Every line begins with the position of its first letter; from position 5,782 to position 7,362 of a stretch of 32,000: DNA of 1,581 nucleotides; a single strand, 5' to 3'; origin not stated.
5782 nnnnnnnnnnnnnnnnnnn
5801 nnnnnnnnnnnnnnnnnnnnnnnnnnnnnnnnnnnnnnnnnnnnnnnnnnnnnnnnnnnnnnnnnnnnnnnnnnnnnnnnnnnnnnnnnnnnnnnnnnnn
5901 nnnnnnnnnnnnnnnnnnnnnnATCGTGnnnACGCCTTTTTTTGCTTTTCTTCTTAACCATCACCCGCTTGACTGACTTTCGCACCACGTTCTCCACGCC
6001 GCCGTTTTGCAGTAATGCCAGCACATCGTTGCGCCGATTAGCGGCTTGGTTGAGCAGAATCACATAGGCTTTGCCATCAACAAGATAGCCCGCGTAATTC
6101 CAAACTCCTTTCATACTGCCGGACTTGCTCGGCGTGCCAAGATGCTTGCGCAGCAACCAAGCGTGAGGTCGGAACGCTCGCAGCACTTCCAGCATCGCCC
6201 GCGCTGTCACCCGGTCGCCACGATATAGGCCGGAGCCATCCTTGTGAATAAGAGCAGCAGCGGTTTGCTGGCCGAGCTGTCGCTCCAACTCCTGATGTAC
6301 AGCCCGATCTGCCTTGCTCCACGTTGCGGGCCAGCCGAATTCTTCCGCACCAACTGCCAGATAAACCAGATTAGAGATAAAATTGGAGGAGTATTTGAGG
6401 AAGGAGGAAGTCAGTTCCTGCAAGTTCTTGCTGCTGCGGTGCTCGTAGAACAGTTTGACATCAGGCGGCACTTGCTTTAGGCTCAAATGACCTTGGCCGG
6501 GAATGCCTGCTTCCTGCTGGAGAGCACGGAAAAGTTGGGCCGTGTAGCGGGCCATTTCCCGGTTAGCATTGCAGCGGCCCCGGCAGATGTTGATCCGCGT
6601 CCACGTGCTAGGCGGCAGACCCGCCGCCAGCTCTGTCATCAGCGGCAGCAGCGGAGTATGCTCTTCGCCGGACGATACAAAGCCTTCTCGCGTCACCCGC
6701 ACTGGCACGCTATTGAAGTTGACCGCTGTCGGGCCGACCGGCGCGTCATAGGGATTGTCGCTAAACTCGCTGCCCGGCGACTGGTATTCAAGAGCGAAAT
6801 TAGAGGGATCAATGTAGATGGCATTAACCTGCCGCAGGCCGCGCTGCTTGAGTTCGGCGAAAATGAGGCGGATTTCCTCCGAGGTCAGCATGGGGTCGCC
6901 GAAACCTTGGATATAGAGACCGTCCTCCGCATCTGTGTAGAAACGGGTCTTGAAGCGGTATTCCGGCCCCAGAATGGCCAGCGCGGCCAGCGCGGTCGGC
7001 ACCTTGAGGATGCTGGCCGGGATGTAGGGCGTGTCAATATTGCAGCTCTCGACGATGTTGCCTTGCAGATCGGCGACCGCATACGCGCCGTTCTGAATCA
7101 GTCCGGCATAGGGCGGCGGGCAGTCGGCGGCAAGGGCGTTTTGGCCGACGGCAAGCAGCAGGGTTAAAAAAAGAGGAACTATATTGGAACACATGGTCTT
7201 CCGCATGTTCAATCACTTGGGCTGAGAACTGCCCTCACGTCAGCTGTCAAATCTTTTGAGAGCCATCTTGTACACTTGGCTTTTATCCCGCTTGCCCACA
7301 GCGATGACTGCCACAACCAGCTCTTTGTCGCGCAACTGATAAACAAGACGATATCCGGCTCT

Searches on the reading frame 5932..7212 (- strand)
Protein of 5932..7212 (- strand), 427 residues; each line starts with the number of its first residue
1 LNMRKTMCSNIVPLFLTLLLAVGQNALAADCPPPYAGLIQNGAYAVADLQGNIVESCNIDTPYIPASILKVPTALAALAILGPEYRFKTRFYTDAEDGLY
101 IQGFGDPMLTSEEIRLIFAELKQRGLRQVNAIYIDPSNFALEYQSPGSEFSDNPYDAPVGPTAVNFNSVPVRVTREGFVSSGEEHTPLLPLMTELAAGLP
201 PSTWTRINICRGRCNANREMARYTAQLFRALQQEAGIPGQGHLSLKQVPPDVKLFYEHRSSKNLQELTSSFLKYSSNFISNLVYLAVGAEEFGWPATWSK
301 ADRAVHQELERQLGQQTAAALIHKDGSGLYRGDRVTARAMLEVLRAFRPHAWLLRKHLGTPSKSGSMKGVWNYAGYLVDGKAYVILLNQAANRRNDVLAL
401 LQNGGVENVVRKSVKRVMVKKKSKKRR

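Call 90: search_protein_families(library=pfam, proteins=[window:5932-7212:-], max_evalue=0.001)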
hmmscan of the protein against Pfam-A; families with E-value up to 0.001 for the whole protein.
window:5932-7212:- (427 aa): 1 family
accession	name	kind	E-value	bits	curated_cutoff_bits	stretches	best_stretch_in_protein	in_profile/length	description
PF02113.21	Peptidase_S13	-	6.8e-47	160.7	22.8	2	50-176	28-164/444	D-Ala-D-Ala carboxypeptidase 3 (S13) family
